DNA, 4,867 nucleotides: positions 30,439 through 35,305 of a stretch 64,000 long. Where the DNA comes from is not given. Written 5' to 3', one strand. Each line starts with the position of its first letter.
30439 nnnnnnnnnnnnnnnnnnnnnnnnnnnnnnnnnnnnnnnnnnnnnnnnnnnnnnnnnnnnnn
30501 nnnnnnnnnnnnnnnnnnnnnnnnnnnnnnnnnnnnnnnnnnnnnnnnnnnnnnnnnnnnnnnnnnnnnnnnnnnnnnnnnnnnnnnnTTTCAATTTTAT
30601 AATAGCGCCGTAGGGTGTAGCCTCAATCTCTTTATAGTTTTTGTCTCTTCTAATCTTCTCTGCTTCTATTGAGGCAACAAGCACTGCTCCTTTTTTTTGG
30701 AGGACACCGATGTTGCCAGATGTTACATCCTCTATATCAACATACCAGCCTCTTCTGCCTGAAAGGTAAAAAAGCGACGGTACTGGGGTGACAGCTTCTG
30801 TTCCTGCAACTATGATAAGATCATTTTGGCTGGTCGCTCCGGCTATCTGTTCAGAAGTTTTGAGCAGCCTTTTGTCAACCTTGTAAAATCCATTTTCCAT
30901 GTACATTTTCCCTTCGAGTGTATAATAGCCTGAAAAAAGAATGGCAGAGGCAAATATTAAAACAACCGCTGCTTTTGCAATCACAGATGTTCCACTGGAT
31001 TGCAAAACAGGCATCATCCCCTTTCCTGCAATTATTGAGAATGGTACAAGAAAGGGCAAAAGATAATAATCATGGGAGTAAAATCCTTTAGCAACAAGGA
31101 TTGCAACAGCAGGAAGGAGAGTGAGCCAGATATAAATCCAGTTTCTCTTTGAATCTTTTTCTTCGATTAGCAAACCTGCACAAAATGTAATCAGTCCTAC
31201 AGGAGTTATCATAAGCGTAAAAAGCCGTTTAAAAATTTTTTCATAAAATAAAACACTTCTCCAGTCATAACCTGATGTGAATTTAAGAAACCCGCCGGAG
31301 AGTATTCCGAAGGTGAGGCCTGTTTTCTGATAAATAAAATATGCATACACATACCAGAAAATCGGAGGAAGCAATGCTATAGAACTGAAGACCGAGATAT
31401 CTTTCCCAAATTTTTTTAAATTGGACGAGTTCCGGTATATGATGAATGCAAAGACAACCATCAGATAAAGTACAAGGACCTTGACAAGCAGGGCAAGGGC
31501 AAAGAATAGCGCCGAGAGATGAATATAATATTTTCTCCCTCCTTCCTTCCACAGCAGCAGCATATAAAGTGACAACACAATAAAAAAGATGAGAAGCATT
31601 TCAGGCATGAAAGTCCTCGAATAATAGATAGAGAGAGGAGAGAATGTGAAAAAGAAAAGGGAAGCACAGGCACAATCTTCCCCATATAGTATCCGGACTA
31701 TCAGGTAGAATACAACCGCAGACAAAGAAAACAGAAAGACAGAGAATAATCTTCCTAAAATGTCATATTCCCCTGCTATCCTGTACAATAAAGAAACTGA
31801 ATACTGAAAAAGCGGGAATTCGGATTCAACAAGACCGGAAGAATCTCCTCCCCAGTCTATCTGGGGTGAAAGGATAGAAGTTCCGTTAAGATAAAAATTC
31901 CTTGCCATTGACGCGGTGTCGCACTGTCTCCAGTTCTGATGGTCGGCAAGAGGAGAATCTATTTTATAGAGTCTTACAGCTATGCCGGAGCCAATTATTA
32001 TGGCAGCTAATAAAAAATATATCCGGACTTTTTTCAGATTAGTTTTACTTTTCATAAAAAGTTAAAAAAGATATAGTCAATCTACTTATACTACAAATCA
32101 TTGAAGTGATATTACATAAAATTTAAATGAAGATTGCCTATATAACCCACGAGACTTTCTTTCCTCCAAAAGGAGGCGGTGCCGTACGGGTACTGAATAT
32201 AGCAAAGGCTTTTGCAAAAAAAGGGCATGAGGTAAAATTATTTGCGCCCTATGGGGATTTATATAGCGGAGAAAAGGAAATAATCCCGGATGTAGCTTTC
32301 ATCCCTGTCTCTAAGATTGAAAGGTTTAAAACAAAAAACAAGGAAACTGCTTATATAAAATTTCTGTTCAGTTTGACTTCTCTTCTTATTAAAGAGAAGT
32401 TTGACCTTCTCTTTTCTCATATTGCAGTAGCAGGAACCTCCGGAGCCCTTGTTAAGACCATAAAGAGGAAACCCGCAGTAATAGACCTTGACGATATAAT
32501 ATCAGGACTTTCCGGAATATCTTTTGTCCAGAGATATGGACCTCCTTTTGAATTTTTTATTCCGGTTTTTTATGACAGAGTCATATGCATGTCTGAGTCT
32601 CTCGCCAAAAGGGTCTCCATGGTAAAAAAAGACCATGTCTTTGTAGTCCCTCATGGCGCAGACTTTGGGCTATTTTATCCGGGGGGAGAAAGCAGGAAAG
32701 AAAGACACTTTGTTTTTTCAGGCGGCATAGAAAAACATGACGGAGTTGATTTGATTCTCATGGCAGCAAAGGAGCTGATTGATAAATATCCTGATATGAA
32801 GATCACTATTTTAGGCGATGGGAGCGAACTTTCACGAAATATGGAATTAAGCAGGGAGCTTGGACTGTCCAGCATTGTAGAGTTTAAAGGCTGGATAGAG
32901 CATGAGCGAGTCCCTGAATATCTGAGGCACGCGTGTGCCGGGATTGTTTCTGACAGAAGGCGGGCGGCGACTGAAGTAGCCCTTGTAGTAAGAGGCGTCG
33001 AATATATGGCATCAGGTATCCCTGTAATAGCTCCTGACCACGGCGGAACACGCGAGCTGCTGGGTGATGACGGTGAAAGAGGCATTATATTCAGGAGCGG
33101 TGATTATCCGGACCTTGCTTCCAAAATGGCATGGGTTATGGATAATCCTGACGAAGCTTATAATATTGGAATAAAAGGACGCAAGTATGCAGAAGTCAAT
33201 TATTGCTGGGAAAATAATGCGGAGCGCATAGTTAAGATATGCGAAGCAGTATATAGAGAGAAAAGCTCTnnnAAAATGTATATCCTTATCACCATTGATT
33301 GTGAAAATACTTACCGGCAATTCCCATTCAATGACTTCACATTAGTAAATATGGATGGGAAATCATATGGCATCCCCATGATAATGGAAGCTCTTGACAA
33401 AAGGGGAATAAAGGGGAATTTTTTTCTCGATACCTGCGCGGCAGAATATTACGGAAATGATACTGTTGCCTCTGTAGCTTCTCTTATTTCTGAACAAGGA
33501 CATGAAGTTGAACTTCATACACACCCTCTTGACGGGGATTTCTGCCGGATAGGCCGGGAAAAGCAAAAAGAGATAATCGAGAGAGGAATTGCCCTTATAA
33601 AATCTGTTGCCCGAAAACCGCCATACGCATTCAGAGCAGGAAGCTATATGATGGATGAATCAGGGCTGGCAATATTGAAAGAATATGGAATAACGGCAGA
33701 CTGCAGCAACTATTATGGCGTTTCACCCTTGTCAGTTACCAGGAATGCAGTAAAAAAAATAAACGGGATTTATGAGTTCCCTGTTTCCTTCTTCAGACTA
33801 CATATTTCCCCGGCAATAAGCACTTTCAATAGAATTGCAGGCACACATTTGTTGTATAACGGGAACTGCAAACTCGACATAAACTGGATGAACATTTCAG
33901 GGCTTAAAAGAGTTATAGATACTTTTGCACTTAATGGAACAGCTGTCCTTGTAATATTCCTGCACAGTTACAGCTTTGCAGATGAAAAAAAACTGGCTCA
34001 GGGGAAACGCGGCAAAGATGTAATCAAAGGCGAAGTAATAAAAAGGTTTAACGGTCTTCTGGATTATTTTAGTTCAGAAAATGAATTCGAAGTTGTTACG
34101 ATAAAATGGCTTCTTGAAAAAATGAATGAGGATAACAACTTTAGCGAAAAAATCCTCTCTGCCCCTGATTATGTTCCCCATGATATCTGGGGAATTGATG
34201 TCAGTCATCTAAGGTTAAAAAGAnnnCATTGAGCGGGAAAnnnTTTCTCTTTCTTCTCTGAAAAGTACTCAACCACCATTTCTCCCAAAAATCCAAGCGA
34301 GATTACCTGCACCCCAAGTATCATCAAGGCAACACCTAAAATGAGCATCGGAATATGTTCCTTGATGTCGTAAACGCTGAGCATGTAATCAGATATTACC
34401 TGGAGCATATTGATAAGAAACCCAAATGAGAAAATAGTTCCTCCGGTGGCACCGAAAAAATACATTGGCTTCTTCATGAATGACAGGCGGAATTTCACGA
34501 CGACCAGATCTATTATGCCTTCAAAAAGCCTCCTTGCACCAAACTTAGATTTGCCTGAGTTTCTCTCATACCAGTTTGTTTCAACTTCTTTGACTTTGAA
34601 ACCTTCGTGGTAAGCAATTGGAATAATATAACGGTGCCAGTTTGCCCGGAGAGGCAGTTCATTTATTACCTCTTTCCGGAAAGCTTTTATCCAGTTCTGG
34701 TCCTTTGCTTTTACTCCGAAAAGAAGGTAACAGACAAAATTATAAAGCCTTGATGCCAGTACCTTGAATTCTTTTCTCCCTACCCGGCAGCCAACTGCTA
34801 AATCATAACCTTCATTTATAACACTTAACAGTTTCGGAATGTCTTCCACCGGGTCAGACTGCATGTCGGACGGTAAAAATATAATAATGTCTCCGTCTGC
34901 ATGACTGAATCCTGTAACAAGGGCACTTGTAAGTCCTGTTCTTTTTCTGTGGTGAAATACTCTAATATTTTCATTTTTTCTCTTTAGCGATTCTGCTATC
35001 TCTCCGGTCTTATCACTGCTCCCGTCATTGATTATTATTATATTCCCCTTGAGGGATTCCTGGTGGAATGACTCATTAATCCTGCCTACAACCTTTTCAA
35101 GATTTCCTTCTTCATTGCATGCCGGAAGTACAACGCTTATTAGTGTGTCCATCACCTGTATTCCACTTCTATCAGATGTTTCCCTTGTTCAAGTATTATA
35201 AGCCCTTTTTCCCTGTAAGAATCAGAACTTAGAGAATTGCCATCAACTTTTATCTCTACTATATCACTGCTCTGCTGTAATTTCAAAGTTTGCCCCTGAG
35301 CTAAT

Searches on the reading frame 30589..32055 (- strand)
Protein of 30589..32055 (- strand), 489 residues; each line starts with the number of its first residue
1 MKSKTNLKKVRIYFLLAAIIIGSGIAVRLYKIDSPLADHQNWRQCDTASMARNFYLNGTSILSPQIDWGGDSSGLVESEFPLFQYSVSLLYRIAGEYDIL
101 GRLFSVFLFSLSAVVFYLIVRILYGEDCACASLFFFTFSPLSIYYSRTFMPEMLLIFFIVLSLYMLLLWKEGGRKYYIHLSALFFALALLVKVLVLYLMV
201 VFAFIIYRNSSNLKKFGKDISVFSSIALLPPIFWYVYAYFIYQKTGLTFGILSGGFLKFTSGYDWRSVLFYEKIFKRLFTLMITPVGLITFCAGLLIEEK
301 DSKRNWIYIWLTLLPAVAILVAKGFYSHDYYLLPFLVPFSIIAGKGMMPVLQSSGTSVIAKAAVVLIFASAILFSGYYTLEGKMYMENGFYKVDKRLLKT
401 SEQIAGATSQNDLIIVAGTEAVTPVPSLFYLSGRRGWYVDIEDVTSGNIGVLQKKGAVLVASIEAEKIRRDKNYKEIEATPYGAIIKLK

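Call 38: search_protein_families(library=pfam, proteins=[window:30589-32055:-], max_evalue=0.0001)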
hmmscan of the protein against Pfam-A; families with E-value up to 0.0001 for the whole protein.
window:30589-32055:- (489 aa): 2 families
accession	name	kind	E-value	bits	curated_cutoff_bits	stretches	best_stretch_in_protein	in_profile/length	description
PF13231.12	PMT_2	-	1.7e-12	48.2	26.1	1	81-234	4-160/160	Dolichyl-phosphate-mannose-protein mannosyltransferase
PF02366.24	PMT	-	4e-09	36.8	22.7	1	98-239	82-221/245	Dolichyl-phosphate-mannose-protein mannosyltransferase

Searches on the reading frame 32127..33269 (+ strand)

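Call 38: search_protein_families(library=pfam, proteins=[window:32127-33269:+], max_evalue=0.0001)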
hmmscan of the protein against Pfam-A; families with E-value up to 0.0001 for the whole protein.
window:32127-33269:+ (381 aa): 6 families
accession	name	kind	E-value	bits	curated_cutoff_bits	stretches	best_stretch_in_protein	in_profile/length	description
PF00534.26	Glycos_transf_1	-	1.1e-22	80.8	26.4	1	189-353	12-171/172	Glycosyl transferases group 1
PF13692.12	Glyco_trans_1_4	-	4.4e-20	72.8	27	1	193-340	2-142/142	Glycosyl transferases group 1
PF13439.12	Glyco_transf_4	-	5.6e-15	56.2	28.5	1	16-179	2-167/170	Glycosyltransferase Family 4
PF13524.12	Glyco_trans_1_2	-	2.7e-10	40.8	25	1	217-369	12-143/144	Glycosyl transferase-like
PF13579.12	Glyco_trans_4_4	-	5.9e-09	36.9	29.7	1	16-176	1-157/158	Glycosyl transferase 4-like domain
PF13477.12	Glyco_trans_4_2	-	4e-05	24.2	23.4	1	22-119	13-103/139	Glycosyl transferase 4-like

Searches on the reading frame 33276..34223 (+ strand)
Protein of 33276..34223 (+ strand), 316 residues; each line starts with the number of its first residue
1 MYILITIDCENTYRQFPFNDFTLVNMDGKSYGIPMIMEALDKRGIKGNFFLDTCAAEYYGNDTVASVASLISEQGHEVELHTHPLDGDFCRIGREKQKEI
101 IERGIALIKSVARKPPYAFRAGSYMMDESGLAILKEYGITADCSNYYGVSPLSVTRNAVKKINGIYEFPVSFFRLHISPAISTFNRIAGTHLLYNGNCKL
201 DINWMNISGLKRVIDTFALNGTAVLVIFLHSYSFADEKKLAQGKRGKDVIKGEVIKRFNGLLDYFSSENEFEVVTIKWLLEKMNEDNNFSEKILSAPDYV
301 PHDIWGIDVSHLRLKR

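Call 38: search_protein_families(library=pfam, proteins=[window:33276-34223:+], max_evalue=0.0001)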
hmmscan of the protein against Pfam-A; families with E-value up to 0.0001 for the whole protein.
window:33276-34223:+ (316 aa): 1 family
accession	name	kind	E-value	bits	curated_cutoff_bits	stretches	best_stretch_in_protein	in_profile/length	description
PF01522.26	Polysacc_deac_1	-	1.3e-07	32.1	23.1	1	27-140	15-122/124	Polysaccharide deacetylase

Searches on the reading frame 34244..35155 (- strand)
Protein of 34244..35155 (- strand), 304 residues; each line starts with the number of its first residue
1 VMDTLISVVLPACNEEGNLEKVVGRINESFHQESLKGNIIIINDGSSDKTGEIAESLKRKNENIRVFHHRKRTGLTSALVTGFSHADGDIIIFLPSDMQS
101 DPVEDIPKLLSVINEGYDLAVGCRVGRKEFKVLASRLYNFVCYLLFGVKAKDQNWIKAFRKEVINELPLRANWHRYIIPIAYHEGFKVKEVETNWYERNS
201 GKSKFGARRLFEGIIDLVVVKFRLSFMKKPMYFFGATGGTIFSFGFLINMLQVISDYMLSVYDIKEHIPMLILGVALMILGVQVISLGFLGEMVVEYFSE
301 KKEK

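Call 38: search_protein_families(library=pfam, proteins=[window:34244-35155:-], max_evalue=0.0001)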
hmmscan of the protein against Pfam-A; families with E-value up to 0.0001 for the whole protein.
window:34244-35155:- (304 aa): 2 families
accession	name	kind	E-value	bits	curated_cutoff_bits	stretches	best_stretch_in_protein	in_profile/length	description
PF00535.33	Glycos_transf_2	-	2.1e-28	99.8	23.3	1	7-143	1-132/168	Glycosyl transferase family 2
PF10111.15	Glyco_tranf_2_2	-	4.3e-08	33.4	27.3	1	7-110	1-106/276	Glycosyltransferase like family 2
